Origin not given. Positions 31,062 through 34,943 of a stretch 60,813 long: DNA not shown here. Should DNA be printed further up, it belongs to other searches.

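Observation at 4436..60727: Ten copies of a modular, non-coding intergenic repeat family (A-B-C-D-E mosaic element)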

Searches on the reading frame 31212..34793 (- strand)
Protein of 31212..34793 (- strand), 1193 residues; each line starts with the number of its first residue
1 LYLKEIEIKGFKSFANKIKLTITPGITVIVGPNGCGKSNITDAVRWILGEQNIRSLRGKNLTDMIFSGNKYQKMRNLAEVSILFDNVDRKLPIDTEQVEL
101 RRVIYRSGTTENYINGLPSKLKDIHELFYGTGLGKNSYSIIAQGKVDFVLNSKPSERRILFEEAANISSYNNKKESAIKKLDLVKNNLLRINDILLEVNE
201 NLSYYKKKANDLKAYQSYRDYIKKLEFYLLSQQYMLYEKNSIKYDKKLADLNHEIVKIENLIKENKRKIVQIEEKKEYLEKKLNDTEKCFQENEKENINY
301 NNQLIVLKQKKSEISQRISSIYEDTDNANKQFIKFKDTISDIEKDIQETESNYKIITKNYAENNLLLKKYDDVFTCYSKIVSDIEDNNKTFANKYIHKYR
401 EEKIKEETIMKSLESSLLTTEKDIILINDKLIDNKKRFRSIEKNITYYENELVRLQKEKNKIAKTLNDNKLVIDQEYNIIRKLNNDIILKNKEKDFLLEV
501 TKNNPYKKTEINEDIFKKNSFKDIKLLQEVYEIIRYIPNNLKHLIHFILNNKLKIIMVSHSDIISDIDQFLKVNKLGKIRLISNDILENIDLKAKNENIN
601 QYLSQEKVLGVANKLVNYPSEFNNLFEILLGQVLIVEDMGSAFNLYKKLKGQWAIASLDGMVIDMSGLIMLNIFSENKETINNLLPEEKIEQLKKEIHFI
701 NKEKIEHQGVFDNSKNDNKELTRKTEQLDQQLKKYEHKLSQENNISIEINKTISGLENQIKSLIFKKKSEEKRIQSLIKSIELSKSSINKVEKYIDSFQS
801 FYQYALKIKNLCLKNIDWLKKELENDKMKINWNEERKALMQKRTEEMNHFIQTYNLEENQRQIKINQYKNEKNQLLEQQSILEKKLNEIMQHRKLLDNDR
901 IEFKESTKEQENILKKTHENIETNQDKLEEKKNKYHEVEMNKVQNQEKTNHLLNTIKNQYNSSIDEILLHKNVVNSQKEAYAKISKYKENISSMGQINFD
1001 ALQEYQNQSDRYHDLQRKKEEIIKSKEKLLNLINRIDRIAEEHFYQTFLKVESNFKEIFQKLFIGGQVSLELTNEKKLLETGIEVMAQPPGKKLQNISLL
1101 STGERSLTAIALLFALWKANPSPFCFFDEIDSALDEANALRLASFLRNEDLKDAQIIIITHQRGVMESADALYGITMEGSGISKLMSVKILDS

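Call 8: search_protein_families(library=ncbifam, proteins=[window:31212-34793:-])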
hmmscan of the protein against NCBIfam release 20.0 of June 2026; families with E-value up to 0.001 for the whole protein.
window:31212-34793:- (1193 aa): 16 families
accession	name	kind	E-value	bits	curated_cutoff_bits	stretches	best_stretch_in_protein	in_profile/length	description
TIGR02168.1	SMC_prok_B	equivalog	5.5e-239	796.1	567.35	1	2-1190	1-1181/1181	chromosome segregation protein SMC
TIGR02169.1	SMC_prok_A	equivalog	3.6e-137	458.8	729.4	1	2-1189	1-1164/1165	chromosome segregation protein SMC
NF045487.1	ASRP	equivalog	2.3e-12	46.3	300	1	687-1160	162-589/593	archaea-specific SMC-related protein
NF002572.0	PRK02224.1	equivalog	5.1e-11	41.6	1087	1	1-482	1-444/888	DNA double-strand break repair ATPase Rad50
NF041034.1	Rad50_Sulf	equivalog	1.6e-08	32.9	1000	1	1-92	1-87/872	DNA double-strand break repair ATPase Rad50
NF045780.1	TrlF_fam_ATP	equivalog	7.5e-08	31.6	350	2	684-1115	409-841/944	TrlF family AAA-like ATPase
NF003034.1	PRK03918.1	equivalog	5.2e-07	28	700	2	947-1186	643-876/878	DNA double-strand break repair ATPase Rad50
NF010068.0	PRK13548.1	equivalog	1.4e-06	27.6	261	0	13-48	19-55/261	heme ABC transporter ATP-binding protein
NF053563.1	Rkd4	equivalog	1.2e-05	23.7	860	1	3-65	3-65/747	arcadin-4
TIGR02857.1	CydD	equivalog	2.5e-05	23.4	435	0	1099-1172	458-526/529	thiol reductant ABC exporter subunit CydD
NF040873.1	AztA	equivalog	3.7e-05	23.4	220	0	17-44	10-38/191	zinc ABC transporter ATP-binding protein AztA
NF041035.1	Rad50_Halo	equivalog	6.5e-05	21.5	1000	1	1-357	1-355/883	DNA double-strand break repair ATPase Rad50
TIGR02770.1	nickel_nikD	equivalog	0.00023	20.6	318.7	0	1114-1171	136-195/230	nickel import ATP-binding protein NikD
NF002244.0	PRK01156.1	equivalog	0.00024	19.3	847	1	1-393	1-405/895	DNA double-strand break repair ATPase Rad50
TIGR01166.1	cbiO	subfamily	0.00038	20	211.8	0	1095-1162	123-186/190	cobalt ABC transporter, ATP-binding protein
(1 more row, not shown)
